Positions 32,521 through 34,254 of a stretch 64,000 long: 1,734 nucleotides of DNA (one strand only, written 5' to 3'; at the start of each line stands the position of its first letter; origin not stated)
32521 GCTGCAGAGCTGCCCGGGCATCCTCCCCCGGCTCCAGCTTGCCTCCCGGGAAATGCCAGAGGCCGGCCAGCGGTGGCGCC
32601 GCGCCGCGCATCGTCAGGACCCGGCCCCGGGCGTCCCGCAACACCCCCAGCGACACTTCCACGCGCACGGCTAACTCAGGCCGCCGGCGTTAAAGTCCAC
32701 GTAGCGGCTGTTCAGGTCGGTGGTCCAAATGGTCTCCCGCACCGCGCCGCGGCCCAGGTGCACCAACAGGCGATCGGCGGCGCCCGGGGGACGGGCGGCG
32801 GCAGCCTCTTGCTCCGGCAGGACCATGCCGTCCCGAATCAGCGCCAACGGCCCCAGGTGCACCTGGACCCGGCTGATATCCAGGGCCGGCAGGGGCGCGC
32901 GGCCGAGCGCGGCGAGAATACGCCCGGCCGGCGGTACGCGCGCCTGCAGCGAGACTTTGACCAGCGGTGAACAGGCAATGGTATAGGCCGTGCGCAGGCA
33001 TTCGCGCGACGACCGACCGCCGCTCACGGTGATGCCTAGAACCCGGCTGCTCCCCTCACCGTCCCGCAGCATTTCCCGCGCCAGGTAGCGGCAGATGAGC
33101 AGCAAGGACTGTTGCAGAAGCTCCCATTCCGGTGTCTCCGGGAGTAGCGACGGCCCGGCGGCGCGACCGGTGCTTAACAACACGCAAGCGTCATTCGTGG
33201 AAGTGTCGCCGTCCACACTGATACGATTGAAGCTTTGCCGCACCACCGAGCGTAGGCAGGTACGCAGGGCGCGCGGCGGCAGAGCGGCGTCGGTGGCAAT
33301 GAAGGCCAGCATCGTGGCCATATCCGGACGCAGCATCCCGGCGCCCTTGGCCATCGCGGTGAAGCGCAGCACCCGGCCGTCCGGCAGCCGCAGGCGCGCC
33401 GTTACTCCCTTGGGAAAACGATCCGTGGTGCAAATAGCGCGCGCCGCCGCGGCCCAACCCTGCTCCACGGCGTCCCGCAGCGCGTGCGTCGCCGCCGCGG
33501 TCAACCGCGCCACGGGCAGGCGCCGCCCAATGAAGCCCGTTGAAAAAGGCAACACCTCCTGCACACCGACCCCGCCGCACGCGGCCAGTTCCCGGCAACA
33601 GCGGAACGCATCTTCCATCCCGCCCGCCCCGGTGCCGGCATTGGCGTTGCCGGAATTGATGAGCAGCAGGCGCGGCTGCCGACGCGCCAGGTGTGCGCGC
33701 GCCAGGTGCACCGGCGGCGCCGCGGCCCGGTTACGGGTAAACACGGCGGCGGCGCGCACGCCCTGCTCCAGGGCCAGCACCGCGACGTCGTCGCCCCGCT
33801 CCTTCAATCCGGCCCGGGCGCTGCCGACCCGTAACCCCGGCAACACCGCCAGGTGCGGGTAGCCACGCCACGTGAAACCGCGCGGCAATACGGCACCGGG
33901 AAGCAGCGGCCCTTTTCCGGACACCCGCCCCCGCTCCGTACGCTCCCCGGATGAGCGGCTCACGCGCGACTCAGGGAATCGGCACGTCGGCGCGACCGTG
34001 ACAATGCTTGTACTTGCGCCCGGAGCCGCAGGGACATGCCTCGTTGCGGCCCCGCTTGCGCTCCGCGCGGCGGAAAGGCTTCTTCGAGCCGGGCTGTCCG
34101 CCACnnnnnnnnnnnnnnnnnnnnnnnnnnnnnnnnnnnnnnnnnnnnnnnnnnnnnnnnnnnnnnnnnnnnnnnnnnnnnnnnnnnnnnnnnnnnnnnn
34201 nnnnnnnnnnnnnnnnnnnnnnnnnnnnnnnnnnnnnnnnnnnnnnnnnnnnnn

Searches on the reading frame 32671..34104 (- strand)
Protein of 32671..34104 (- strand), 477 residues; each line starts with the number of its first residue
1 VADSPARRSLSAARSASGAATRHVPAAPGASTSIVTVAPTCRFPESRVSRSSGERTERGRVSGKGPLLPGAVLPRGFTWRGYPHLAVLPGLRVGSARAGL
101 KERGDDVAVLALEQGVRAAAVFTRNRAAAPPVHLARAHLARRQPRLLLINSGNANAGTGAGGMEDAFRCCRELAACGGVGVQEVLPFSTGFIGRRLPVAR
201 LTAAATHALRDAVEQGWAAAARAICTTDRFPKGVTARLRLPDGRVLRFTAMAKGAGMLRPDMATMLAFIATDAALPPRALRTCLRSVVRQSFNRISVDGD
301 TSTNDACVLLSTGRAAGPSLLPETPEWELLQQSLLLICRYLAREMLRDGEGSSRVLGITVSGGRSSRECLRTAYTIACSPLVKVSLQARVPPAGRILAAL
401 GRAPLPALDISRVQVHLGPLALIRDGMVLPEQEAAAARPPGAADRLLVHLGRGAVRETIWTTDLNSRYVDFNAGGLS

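Call 49: search_protein_families(library=pfam, proteins=[window:32671-34104:-], max_evalue=0.00001)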
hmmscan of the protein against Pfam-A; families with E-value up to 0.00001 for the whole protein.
window:32671-34104:- (477 aa): 1 family
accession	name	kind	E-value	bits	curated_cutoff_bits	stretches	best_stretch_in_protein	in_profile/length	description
PF01960.23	ArgJ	-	8.3e-108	360.9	32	1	93-473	2-373/377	ArgJ family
